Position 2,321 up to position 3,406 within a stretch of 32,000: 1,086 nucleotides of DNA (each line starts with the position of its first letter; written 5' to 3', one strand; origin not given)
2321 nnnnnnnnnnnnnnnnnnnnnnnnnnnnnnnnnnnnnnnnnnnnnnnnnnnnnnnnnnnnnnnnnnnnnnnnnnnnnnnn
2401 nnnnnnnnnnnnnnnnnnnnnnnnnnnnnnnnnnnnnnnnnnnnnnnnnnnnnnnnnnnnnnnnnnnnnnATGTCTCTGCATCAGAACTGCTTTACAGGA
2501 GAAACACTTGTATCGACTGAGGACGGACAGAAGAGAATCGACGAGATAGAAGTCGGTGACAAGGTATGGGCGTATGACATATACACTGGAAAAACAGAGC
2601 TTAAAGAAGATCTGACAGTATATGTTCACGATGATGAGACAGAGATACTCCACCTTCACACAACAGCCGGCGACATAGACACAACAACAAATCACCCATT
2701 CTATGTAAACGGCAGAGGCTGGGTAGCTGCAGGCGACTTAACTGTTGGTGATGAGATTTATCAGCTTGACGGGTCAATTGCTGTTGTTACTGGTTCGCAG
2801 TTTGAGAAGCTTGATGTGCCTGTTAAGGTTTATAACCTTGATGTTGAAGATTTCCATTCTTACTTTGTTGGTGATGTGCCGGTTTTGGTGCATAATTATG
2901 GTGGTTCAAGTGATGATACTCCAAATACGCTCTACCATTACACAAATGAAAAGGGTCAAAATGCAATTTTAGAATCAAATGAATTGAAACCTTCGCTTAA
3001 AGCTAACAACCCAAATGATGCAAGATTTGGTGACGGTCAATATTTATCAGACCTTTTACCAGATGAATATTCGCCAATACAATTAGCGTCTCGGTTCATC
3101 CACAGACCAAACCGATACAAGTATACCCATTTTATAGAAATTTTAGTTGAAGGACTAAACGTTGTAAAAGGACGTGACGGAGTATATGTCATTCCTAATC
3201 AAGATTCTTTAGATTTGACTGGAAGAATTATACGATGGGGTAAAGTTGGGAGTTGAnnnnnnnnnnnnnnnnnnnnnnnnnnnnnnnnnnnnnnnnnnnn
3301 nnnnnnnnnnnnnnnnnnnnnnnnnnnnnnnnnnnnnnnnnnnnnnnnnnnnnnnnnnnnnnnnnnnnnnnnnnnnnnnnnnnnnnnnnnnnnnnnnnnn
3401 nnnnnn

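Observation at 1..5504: RHS polymorphic-toxin locus carrying a stack of HINT-anchored orphan toxin/immunity cassettes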

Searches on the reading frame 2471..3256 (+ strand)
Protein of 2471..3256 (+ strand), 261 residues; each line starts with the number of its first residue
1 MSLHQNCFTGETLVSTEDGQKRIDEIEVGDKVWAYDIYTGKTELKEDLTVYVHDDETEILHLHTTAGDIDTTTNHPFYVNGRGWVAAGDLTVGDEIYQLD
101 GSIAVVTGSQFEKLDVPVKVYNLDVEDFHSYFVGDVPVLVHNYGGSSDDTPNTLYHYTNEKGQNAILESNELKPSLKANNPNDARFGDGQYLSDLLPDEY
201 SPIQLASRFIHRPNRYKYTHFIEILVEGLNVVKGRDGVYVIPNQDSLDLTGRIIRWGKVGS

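Call 4: search_protein_families(library=pfam, proteins=[window:2471-3256:+], max_evalue=1)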
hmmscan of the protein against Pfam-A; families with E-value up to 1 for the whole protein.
window:2471-3256:+ (261 aa): 7 families
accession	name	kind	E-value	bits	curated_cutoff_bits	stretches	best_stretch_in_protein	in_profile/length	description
PF15633.11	Tox-ART-HYD1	-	1.1e-26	93.8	25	1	154-253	1-97/97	HYD1 signature containing ADP-ribosyltransferase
PF07591.16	PT-HINT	-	4.1e-26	92.3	27.7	1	13-142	1-136/137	Pretoxin HINT domain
PF01079.26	Hint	-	4.1e-08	33.5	29.7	1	5-78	11-87/213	Hint module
PF14890.11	Intein_splicing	-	6.8e-08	32.9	35.8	1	18-97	5-93/155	Intein splicing domain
PF13403.11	Hint_2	-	6e-05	23.9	28.4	1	7-36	2-31/147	Hint domain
PF14623.11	Vint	-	0.00048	20.4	27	1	7-90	2-76/166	Hint-domain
PF08517.17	AXH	-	0.0088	17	33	1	66-85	68-87/116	Ataxin-1 and HBP1 module (AXH)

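Call 10: find_homologous_proteins(query=window:2471-3256:+, max_evalue=0.00001)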
Query window:2471-3256:+ (261 aa): 293 proteins with E <= 0.00001 among 840 candidates; the best 120 are listed.
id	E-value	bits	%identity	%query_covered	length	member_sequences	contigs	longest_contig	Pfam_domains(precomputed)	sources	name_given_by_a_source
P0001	2.7e-112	393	99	68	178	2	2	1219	PF07591.16,PF15633.12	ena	-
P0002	1.8e-83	298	54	99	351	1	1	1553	PF07591.16,PF26928.1,PF01079.26,PF13403.12,PF15633.12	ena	-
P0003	1.9e-72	262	74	62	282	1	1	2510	PF07591.16,PF01079.26,PF13403.12,PF14890.12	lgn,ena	-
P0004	3.6e-72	261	83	54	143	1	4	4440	PF15633.12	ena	-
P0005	6.5e-70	254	49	97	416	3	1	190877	PF07591.16,PF13403.12,PF15633.12,PF14890.12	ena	-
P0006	3.0e-69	252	70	65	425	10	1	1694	PF07591.16,PF14623.12,PF01079.26,PF15633.12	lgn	-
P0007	1.0e-68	250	74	57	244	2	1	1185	PF07591.16,PF14623.12,PF15657.12,PF01079.26,PF13403.12,PF14890.12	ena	-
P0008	2.1e-68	249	61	75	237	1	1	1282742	PF07591.16,PF14623.12,PF01079.26,PF13403.12,PF14890.12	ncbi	ncbi:MAG: polymorphic toxin-type HINT domain-containing protein [Oscillospiraceae bacterium]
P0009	6.9e-68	247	55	85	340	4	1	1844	PF07591.16,PF14623.12,PF01079.26,PF14890.12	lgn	-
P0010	1.8e-67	246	76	56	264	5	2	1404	PF07591.16,PF01079.26,PF13403.12,PF14890.12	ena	-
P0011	5.5e-67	244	74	59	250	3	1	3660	PF07591.16,PF01079.26,PF13403.12,PF14890.12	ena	-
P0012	1.3e-66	243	57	74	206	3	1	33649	PF07591.16,PF26928.1,PF15633.12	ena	-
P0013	1.6e-65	239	75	54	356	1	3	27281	PF07591.16,PF14623.12,PF01079.26,PF14890.12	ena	-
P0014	4.0e-65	238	71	58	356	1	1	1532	PF07591.16,PF14623.12,PF01079.26,PF14890.12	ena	-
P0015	4.2e-65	238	71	58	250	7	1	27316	PF07591.16,PF14623.12,PF01079.26,PF14890.12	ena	-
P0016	4.5e-65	238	67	62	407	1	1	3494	PF07591.16,PF01079.26,PF13403.12,PF14890.12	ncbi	-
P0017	1.5e-64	236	69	62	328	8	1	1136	PF14412.13,PF07591.16,PF01079.26,PF14890.12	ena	-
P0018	1.5e-64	236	78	55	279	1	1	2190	PF07591.16,PF01079.26,PF13403.12,PF14890.12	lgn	-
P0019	1.6e-64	236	69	62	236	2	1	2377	PF07591.16,PF01079.26,PF13403.12,PF14890.12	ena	-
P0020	2.0e-64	236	63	74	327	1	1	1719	PF07591.16,PF01079.26,PF14890.12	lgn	-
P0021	2.3e-64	236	76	55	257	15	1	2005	PF07591.16,PF01079.26,PF14890.12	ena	-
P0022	6.4e-64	234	74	58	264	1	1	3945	PF07591.16,PF01079.26,PF14890.12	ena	-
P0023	8.2e-64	234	72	58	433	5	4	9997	PF07591.16,PF14890.12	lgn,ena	-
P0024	3.0e-63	232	73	54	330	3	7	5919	PF07591.16,PF01079.26,PF14890.12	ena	-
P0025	4.3e-63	231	72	55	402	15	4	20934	PF07591.16,PF01079.26,PF14890.12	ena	-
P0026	1.1e-62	230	51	88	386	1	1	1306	PF07591.16,PF01079.26,PF13403.12,PF14890.12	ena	-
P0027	1.4e-62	230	74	54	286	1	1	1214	PF07591.16,PF15526.12,PF01079.26,PF13403.12,PF14890.12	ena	-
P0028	2.0e-62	229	71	55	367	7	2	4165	PF07591.16,PF01079.26,PF14890.12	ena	-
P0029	2.4e-62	229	74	55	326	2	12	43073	PF07591.16,PF01079.26,PF13403.12,PF14890.12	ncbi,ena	-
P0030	3.0e-62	229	76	54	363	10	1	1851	PF07591.16,PF14623.12,PF01079.26,PF14890.12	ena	-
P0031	7.4e-62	227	55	83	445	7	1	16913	PF07591.16,PF01079.26,PF14890.12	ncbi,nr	ncbi:MAG: hypothetical protein IJN43_07255 [Ruminococcus sp.]|nr:hypothetical protein [Ruminococcus 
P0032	8.5e-62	227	75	54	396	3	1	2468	PF07591.16,PF14623.12,PF01079.26,PF14890.12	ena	-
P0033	1.3e-61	227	74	55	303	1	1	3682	PF07591.16,PF15652.13,PF01079.26,PF14890.12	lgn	-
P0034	2.1e-61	226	73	55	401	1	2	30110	PF07591.16,PF01079.26,PF14890.12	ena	-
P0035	2.2e-61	226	73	56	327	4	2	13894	PF07591.16,PF14623.12,PF01079.26,PF14890.12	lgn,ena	-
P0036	3.5e-61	225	72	54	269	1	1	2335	PF07591.16,PF01079.26,PF14890.12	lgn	-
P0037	3.9e-61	225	73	55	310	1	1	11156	PF07591.16,PF01079.26,PF14890.12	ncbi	-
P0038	7.5e-61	224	72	55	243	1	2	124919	PF07591.16,PF01079.26,PF14890.12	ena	-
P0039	8.8e-61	224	71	56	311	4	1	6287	PF07591.16,PF01079.26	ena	-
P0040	1.6e-60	223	53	85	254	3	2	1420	PF07591.16,PF18648.9,PF14890.12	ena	-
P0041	4.2e-60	222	63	65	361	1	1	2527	PF07591.16,PF01079.26,PF14890.12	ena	-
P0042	4.9e-60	221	73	52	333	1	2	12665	PF07591.16,PF15643.13,PF01079.26,PF14890.12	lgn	-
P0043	1.6e-59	220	71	56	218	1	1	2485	PF07591.16,PF15526.12,PF14623.12,PF01079.26,PF13403.12,PF14890.12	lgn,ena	-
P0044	2.4e-59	219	63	64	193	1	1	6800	PF07591.16,PF14623.12,PF01079.26,PF14890.12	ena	-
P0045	2.7e-59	219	53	77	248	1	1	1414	PF07591.16,PF14890.12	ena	-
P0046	2.9e-59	219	71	55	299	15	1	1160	PF07591.16,PF14414.13,PF12639.14,PF01079.26,PF14890.12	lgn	-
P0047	6.0e-59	218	68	56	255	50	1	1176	PF07591.16,PF14623.12,PF01079.26,PF14890.12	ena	-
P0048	6.1e-59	218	63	64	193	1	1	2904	PF07591.16,PF14623.12,PF01079.26,PF14890.12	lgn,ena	-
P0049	6.5e-59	218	72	55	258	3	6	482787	PF07591.16,PF01079.26,PF14890.12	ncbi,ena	-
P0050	1.8e-58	216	63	64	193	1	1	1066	PF07591.16,PF01079.26,PF14890.12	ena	-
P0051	1.8e-58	216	66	60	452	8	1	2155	PF07591.16,PF01079.26,PF14890.12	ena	-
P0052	2.0e-58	216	63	64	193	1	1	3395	PF07591.16,PF14623.12,PF01079.26,PF14890.12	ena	-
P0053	2.2e-58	216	64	64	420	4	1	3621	PF07591.16,PF01079.26,PF14890.12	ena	-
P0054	2.7e-58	216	69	55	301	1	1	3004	PF07591.16,PF01079.26,PF14890.12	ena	-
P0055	3.8e-58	215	72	53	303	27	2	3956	PF07591.16,PF01079.26,PF14890.12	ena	-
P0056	4.8e-58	215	71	54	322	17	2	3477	PF07591.16,PF01079.26,PF14890.12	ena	-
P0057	6.1e-58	215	71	53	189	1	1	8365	PF07591.16,PF14623.12,PF01079.26,PF14890.12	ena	-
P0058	8.1e-58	214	70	54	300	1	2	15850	PF07591.16,PF14623.12,PF01079.26,PF14890.12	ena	-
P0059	1.0e-57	214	56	69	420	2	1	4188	PF07591.16,PF14623.12,PF01079.26,PF14890.12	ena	-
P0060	1.2e-57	214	63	64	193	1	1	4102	PF07591.16,PF14623.12,PF01079.26,PF14890.12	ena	-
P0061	1.6e-57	213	71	55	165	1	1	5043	PF07591.16,PF01079.26,PF13403.12,PF14890.12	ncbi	-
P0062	2.0e-57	213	64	59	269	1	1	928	PF07591.16,PF01079.26,PF14890.12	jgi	jgi:hypothetical protein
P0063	2.2e-57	213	61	64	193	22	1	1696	PF07591.16,PF14623.12,PF01079.26,PF14890.12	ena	-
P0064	2.2e-57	213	71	56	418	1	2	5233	PF07591.16,PF01079.26,PF14890.12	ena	-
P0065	7.1e-57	211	67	56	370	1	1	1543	PF07591.16,PF01079.26,PF14890.12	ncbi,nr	ncbi:MAG: hypothetical protein IJZ96_03530, partial [Lachnospiraceae bacterium]|nr:hypothetical prot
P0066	8.8e-57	211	50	81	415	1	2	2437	PF07591.16,PF01079.26,PF14890.12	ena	-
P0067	9.0e-57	211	70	54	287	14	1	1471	PF07591.16,PF01079.26,PF14890.12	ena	-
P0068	1.4e-56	210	62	60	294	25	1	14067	PF07591.16,PF01079.26,PF14890.12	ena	-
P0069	1.5e-56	210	59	68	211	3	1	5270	PF07591.16,PF14890.12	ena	-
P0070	1.5e-56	210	61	64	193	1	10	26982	PF07591.16,PF14623.12,PF01079.26,PF14890.12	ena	-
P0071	1.6e-56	210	61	64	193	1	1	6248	PF07591.16,PF14623.12,PF01079.26,PF14890.12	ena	-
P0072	1.9e-56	210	70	53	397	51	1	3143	PF07591.16,PF14623.12,PF01079.26,PF14890.12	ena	-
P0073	2.2e-56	209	69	55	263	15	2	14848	PF07591.16,PF01079.26,PF13403.12,PF14890.12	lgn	-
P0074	3.6e-56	209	60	64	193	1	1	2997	PF07591.16,PF14623.12,PF01079.26,PF14890.12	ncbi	-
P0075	4.7e-56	208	61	64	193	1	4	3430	PF07591.16,PF01079.26,PF14890.12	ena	-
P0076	5.1e-56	208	61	64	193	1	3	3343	PF07591.16,PF01079.26,PF14890.12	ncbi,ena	-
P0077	1.0e-55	207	60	64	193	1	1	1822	PF07591.16,PF01079.26,PF14890.12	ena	-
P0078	1.1e-55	207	68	55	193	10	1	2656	PF07591.16,PF14623.12,PF01079.26,PF14890.12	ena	-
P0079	2.7e-55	206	60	64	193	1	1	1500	PF07591.16,PF14623.12,PF01079.26,PF14890.12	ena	-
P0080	2.7e-55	206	60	64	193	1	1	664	PF07591.16,PF14623.12,PF01079.26,PF14890.12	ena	-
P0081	2.8e-55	206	60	64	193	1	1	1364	PF07591.16,PF14623.12,PF01079.26,PF14890.12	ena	-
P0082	3.9e-55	205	60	64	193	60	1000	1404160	PF07591.16,PF14623.12,PF01079.26,PF14890.12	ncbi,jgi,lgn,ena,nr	ncbi:MAG TPA: hypothetical protein DHW32_06185 [Ruminococcaceae bacterium]|jgi:YD repeat protein|nr:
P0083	5.3e-55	205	60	64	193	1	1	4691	PF07591.16,PF01079.26,PF14890.12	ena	-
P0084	8.3e-55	204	60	64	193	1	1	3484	PF07591.16,PF14623.12,PF01079.26,PF14890.12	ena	-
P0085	8.6e-55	204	77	47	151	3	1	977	PF07591.16,PF01079.26,PF13403.12,PF14890.12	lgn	-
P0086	1.4e-54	204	60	64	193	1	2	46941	PF07591.16,PF14623.12,PF01079.26,PF14890.12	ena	-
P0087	2.1e-54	203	60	64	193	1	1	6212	PF07591.16,PF14623.12,PF01079.26,PF14890.12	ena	-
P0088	2.3e-54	203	51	79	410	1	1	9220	PF07591.16,PF01079.26,PF14890.12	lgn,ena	-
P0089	2.8e-54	203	67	54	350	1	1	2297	PF07591.16,PF01079.26,PF14890.12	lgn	-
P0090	3.8e-54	202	60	64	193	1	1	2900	PF07591.16,PF01079.26,PF14890.12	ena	-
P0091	5.5e-54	202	62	61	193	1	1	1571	PF07591.16,PF14623.12,PF01079.26,PF14890.12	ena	-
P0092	6.8e-54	201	56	70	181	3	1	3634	PF07591.16,PF14623.12,PF01079.26,PF14890.12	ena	-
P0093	1.1e-53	201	69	53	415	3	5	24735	PF07591.16,PF01079.26,PF14411.13,PF14890.12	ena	-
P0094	1.6e-53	200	68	53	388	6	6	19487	PF07591.16,PF14623.12,PF01079.26,PF14890.12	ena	-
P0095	1.7e-53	200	64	55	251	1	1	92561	PF07591.16,PF14623.12,PF01079.26,PF13403.12,PF14890.12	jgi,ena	-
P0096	4.2e-53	199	65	54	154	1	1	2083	PF07591.16,PF01079.26,PF13403.12,PF14890.12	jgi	jgi:intein/homing endonuclease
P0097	6.9e-53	198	64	56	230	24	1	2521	PF07591.16,PF14623.12,PF01079.26,PF14890.12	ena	-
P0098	8.8e-53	198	60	64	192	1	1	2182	PF07591.16,PF14623.12,PF01079.26,PF14890.12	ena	-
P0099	9.7e-53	197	65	55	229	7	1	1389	PF07591.16,PF01079.26,PF14890.12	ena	-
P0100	1.1e-52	197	75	46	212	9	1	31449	PF07591.16,PF14890.12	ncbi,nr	ncbi:MAG: hypothetical protein J6Y81_10370 [Ruminococcus sp.]|nr:hypothetical protein [Ruminococcus 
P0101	2.1e-52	196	69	51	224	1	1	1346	PF07591.16,PF14623.12,PF01079.26,PF13403.12,PF14890.12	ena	-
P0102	4.0e-52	195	71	49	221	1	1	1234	PF07591.16,PF14890.12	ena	-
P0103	6.4e-52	195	58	61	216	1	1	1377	PF07591.16,PF14623.12,PF01079.26,PF14890.12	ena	-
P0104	4.2e-51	192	62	58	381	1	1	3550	PF07591.16,PF14623.12,PF01079.26,PF13403.12,PF14890.12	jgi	-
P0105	7.0e-50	188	61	54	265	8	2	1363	PF07591.16,PF14623.12,PF01079.26,PF14890.12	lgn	-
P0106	1.4e-49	187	58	57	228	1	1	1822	PF07591.16,PF14623.12,PF01079.26,PF13403.12,PF14890.12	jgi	jgi:hypothetical protein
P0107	2.2e-49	186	60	57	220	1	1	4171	PF07591.16,PF01079.26,PF14890.12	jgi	jgi:hypothetical protein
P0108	2.5e-49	186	65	53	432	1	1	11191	PF07591.16,PF14890.12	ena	-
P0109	3.2e-49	186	67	55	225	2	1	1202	PF07591.16,PF15526.12,PF14890.12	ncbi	-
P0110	3.7e-49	186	67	51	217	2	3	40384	PF07591.16,PF14890.12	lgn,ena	-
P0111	4.5e-49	185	64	54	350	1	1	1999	PF07591.16,PF01079.26,PF13403.12,PF14890.12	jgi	jgi:hypothetical protein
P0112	1.4e-48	184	63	54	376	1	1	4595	PF07591.16,PF01079.26,PF14890.12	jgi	-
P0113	1.7e-48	184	66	50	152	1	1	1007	PF07591.16,PF14623.12,PF01079.26,PF13403.12,PF14890.12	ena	-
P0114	2.6e-48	183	67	49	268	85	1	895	PF07591.16,PF14890.12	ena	-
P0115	6.8e-48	182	59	58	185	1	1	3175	PF07591.16,PF14623.12,PF01079.26,PF13403.12,PF14890.12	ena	-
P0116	7.5e-48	181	62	54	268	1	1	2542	PF07591.16,PF01079.26,PF14890.12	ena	-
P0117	9.8e-48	181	54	63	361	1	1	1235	PF07591.16,PF01079.26,PF14890.12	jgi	jgi:hypothetical protein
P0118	1.3e-47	181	67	48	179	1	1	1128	PF07591.16,PF14623.12,PF01079.26,PF14890.12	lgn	-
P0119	1.4e-47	181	63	54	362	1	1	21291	PF07591.16,PF01079.26,PF14890.12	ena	-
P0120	6.0e-47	178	60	54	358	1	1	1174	PF07591.16,PF14890.12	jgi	jgi:hypothetical protein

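Call 11: find_encoding_contigs(protein=P0005, flank=10000, max_places=3)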
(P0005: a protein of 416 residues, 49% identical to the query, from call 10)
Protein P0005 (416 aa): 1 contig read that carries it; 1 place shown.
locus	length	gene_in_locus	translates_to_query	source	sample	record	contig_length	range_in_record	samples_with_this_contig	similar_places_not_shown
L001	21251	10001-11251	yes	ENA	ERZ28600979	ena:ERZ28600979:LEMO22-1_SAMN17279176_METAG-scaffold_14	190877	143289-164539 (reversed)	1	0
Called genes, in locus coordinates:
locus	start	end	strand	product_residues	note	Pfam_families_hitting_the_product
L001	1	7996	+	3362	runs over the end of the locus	PF20148:DUF6531 (weak), PF25023:TEN_YD-shell, PF05593:RHS_repeat (weak), PF25023:TEN_YD-shell, PF05593:RHS_repeat, PF25023:TEN_YD-shell (weak), PF07591:PT-HINT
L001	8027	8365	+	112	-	-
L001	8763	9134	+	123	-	PF14412:AHH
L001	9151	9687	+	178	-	PF07791:Imm11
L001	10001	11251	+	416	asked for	PF13403:Hint_2 (faint), PF07591:PT-HINT, PF14890:Intein_splicing (faint), PF15633:Tox-ART-HYD1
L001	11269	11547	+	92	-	PF21812:DUF6881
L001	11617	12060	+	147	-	PF01661:Macro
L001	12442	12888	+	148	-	-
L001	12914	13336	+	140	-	-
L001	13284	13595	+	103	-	-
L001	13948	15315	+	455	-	PF01554:MatE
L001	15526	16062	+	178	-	PF13302:Acetyltransf_3, PF13420:Acetyltransf_4, PF00583:Acetyltransf_1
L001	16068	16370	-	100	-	-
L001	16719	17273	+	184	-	PF12784:PDDEXK_2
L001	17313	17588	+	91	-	-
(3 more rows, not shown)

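Call 12: find_encoding_contigs(protein=window:2471-3256:+, flank=10000, max_places=4)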
Protein window:2471-3256:+ (261 aa): 1 contig read that carries it; 1 place shown.
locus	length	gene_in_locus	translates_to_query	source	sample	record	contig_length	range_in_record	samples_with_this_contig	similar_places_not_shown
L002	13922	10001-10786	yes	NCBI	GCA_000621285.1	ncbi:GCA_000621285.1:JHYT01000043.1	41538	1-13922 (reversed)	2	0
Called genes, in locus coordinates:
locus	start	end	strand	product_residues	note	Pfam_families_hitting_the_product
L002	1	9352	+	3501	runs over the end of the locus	PF25023:TEN_YD-shell (weak), PF05593:RHS_repeat, PF25023:TEN_YD-shell, PF05593:RHS_repeat, PF25023:TEN_YD-shell, PF25023:TEN_YD-shell, PF07591:PT-HINT, PF15540:Ntox47, +4 more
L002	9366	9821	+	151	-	-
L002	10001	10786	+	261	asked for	PF01079:Hint, PF07591:PT-HINT, PF14890:Intein_splicing (faint), PF15633:Tox-ART-HYD1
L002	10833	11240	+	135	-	-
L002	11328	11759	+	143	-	PF07591:PT-HINT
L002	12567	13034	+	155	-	-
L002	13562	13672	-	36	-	-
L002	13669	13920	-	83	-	?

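Call 53: search_protein_families(library=ncbifam, proteins=[window:2471-3253:+], max_evalue=0.01)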
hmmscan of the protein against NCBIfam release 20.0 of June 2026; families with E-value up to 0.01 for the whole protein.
window:2471-3253:+ (261 aa): 4 families
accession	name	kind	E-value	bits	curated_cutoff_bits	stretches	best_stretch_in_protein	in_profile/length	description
TIGR01445.1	intein_Nterm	domain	6.9e-06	27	24.5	1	7-79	1-83/83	intein N-terminal splicing region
NF038162.1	RtcB_rel_intein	exception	4e-05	21.8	1150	1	5-96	93-187/961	intein-containing RtcB family protein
NF005852.0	PRK07773.1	equivalog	0.00099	17.5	780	1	6-96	397-490/886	replicative DNA helicase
TIGR01443.1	intein_Cterm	domain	0.0062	16.8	15.6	1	119-142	1-23/24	intein C-terminal splicing region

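Call 54: search_protein_families(library=pfam, proteins=[L002:2-9349:+], max_evalue=0.0001)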
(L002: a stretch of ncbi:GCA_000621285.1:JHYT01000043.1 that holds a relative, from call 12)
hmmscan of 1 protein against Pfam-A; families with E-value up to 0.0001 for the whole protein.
L002:2-9349:+ (3116 aa): 5 families
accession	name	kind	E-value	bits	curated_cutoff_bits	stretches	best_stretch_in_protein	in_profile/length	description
PF05593.20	RHS_repeat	-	3.4e-133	432.5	22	14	2212-2249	1-38/38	RHS Repeat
PF07591.16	PT-HINT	-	8.1e-27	94.6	27.7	1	2850-2978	1-136/137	Pretoxin HINT domain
PF15540.11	Ntox47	-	6e-23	81.8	25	1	2988-3094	5-118/120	Bacterial toxin 47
PF17957.7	Big_7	-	7.1e-11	43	24.1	0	901-949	1-52/70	Bacterial Ig domain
PF15418.12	DUF4625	-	2.3e-08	34.8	27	0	1295-1357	5-79/131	Domain of unknown function (DUF4625)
